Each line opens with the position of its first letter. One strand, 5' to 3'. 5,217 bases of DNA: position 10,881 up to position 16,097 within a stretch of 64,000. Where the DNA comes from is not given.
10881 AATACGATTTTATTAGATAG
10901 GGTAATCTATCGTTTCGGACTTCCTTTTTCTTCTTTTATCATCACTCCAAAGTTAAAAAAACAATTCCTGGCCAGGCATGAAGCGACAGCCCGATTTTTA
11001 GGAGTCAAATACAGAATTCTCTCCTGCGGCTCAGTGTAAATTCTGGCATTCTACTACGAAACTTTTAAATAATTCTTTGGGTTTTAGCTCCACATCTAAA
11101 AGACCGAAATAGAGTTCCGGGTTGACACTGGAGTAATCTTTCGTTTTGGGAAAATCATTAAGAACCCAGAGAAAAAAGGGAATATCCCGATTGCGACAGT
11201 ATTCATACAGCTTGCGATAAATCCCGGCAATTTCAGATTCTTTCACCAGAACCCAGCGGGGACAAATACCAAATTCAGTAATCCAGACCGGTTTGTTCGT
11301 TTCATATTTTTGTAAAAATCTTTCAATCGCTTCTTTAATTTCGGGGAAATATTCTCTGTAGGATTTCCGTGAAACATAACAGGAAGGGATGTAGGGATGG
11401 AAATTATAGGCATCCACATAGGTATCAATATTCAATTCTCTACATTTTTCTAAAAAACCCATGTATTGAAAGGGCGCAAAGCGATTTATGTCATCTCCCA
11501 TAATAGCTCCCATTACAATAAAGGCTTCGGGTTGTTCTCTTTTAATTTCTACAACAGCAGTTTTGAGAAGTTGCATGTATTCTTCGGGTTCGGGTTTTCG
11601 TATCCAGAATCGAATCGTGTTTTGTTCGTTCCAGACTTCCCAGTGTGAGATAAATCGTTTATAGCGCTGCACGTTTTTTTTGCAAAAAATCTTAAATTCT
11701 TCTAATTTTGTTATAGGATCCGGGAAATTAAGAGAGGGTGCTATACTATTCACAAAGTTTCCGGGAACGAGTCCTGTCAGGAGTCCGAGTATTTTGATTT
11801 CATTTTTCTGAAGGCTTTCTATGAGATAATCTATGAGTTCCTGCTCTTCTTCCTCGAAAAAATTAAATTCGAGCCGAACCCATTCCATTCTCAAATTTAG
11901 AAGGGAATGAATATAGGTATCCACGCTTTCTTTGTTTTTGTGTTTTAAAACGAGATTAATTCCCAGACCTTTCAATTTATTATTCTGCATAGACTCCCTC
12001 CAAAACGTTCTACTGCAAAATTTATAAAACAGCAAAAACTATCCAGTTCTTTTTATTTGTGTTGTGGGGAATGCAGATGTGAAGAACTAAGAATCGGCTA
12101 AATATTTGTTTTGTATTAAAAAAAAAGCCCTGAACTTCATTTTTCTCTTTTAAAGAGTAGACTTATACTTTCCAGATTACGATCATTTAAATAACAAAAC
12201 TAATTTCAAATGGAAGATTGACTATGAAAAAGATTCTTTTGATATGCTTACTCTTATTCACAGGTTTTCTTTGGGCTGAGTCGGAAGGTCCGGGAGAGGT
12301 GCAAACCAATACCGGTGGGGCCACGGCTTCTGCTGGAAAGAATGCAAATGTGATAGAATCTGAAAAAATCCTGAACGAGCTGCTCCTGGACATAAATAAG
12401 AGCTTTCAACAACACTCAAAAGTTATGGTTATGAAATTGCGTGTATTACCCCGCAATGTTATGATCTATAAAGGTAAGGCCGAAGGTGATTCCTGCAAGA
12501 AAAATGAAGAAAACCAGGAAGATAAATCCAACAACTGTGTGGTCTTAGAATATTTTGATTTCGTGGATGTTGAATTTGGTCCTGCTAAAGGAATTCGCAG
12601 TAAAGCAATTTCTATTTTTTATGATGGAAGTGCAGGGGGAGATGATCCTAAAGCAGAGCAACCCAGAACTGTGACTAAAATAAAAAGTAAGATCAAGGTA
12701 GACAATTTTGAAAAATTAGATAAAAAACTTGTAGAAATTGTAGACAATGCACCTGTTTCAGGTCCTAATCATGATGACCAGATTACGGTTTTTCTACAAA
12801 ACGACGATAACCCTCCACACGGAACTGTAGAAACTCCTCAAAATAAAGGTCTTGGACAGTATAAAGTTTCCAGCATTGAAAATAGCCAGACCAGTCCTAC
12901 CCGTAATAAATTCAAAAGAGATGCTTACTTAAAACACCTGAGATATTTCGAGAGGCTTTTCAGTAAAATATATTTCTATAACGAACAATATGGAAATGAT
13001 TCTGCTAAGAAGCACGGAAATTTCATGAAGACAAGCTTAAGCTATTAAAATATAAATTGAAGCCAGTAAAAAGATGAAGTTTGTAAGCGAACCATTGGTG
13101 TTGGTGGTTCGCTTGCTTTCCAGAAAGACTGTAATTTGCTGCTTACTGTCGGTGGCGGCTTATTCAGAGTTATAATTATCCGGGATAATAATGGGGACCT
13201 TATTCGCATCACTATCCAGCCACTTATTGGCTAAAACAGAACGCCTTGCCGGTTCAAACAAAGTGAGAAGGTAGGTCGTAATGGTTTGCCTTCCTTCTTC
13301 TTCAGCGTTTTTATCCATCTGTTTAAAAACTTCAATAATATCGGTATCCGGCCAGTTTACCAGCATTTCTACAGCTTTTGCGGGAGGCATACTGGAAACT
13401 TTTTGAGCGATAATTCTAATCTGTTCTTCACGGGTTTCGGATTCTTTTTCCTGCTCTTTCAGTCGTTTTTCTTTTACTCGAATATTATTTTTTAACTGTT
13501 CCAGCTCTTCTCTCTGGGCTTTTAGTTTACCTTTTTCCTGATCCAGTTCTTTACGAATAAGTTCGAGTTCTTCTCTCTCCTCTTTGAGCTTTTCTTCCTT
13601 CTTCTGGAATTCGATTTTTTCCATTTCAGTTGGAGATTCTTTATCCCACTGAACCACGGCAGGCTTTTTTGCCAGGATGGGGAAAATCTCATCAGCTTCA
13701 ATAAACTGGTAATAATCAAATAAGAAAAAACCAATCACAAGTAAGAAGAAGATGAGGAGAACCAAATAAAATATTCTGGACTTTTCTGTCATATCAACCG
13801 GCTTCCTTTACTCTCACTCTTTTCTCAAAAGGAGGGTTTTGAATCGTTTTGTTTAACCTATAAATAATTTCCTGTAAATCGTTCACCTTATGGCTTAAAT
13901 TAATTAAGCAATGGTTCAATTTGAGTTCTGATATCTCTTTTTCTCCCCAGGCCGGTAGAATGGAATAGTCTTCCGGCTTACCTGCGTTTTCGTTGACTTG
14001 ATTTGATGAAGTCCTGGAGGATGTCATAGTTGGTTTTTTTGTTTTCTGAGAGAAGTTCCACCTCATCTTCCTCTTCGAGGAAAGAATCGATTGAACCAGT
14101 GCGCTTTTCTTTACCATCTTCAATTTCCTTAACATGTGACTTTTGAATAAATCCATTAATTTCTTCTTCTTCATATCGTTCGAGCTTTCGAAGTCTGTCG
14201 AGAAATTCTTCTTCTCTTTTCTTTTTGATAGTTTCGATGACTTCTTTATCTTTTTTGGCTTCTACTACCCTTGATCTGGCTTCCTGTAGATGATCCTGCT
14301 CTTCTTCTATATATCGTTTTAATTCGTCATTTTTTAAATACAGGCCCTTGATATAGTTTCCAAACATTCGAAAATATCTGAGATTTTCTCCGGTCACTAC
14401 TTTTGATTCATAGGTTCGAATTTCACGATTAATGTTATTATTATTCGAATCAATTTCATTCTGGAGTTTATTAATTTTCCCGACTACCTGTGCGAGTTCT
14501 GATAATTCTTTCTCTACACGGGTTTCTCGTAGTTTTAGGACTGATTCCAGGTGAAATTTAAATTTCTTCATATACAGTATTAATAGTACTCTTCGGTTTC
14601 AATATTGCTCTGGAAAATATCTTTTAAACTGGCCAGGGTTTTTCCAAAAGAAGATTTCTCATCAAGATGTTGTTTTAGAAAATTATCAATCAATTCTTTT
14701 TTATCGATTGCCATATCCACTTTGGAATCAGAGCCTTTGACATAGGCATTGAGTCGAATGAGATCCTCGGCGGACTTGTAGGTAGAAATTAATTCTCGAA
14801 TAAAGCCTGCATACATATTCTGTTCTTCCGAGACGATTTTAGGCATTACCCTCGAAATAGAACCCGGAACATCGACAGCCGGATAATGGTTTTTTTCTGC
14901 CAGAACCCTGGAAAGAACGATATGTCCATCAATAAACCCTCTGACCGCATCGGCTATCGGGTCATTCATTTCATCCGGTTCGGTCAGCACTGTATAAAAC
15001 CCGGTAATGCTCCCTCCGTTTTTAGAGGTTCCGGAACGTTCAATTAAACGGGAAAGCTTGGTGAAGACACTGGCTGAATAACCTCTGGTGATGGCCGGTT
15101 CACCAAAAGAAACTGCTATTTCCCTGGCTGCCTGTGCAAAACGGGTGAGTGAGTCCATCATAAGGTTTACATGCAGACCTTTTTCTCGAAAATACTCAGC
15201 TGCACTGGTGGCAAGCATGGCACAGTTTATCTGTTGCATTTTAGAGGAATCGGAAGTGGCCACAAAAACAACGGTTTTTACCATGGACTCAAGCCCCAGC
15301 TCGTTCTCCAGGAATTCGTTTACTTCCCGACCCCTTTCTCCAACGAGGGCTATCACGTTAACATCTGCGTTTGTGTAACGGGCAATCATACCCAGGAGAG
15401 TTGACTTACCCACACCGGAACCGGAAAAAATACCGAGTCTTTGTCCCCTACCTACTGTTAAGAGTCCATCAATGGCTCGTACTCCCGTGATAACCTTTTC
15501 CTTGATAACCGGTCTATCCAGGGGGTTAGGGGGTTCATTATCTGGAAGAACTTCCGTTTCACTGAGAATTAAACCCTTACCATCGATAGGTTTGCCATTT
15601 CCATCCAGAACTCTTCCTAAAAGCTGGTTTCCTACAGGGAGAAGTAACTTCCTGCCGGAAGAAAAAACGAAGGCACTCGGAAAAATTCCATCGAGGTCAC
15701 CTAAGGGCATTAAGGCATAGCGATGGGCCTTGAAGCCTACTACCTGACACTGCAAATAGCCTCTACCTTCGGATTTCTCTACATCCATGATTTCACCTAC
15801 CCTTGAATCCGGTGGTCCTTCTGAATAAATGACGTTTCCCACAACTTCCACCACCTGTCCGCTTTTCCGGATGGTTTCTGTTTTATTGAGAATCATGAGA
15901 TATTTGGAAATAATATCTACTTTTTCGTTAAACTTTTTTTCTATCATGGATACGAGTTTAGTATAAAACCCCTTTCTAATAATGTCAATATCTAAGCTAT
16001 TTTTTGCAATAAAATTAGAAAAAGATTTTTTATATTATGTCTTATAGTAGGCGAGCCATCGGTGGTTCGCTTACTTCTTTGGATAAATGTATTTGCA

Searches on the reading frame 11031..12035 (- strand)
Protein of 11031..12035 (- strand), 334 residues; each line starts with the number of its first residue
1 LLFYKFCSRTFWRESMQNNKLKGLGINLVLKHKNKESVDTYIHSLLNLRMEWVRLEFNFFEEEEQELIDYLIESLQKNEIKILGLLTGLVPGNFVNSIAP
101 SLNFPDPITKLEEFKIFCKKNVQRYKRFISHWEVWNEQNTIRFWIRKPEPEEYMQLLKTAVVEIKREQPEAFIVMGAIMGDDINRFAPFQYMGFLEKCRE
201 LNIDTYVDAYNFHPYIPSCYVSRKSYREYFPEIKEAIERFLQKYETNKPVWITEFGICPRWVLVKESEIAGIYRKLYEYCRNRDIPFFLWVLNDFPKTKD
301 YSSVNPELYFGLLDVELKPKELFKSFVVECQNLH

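Call 48: search_protein_families(library=pfam, proteins=[window:11031-12035:-], max_evalue=0.0001)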
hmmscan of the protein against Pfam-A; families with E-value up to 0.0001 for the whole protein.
window:11031-12035:- (334 aa): 2 families
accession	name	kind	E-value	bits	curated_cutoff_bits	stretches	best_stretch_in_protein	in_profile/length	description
PF11790.14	Glyco_hydro_cc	-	1.5e-06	28.4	21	1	193-259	126-175/237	Glycosyl hydrolase catalytic core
PF01229.23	Glyco_hydro_39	-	9.5e-05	21.8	26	0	115-258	132-276/472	Glycosyl hydrolases family 39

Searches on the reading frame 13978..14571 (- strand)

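Call 48: search_protein_families(library=pfam, proteins=[window:13978-14571:-], max_evalue=0.0001)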
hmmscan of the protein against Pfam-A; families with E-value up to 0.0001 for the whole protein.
window:13978-14571:- (197 aa): 1 family
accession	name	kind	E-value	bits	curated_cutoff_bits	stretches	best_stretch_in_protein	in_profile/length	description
PF02050.21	FliJ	-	6.5e-06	26.8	28.4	1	20-132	1-112/123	Flagellar FliJ protein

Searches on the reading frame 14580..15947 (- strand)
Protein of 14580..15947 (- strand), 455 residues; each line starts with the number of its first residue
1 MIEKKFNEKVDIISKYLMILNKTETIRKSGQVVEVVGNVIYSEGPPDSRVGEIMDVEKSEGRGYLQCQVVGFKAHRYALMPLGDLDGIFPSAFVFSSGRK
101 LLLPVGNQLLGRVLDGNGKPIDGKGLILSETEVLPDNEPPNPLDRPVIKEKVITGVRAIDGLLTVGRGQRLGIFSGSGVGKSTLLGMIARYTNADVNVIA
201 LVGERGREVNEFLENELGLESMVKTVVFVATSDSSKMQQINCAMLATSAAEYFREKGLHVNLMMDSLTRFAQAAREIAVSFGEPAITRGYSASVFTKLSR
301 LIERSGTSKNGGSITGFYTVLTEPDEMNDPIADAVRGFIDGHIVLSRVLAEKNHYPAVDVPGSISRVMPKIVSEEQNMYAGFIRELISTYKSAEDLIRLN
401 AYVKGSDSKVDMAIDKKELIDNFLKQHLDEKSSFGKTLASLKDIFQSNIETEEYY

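Call 48: search_protein_families(library=pfam, proteins=[window:14580-15947:-], max_evalue=0.0001)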
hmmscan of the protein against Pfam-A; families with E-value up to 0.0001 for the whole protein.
window:14580-15947:- (455 aa): 2 families
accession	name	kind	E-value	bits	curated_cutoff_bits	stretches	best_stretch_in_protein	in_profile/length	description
PF00006.31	ATP-synt_ab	-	6.4e-82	274.7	29.5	1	155-365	1-213/213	ATP synthase alpha/beta family, nucleotide-binding domain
PF18269.6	T3SS_ATPase_C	-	1.2e-20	73.6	22.7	1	372-442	1-71/72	T3SS EscN ATPase C-terminal domain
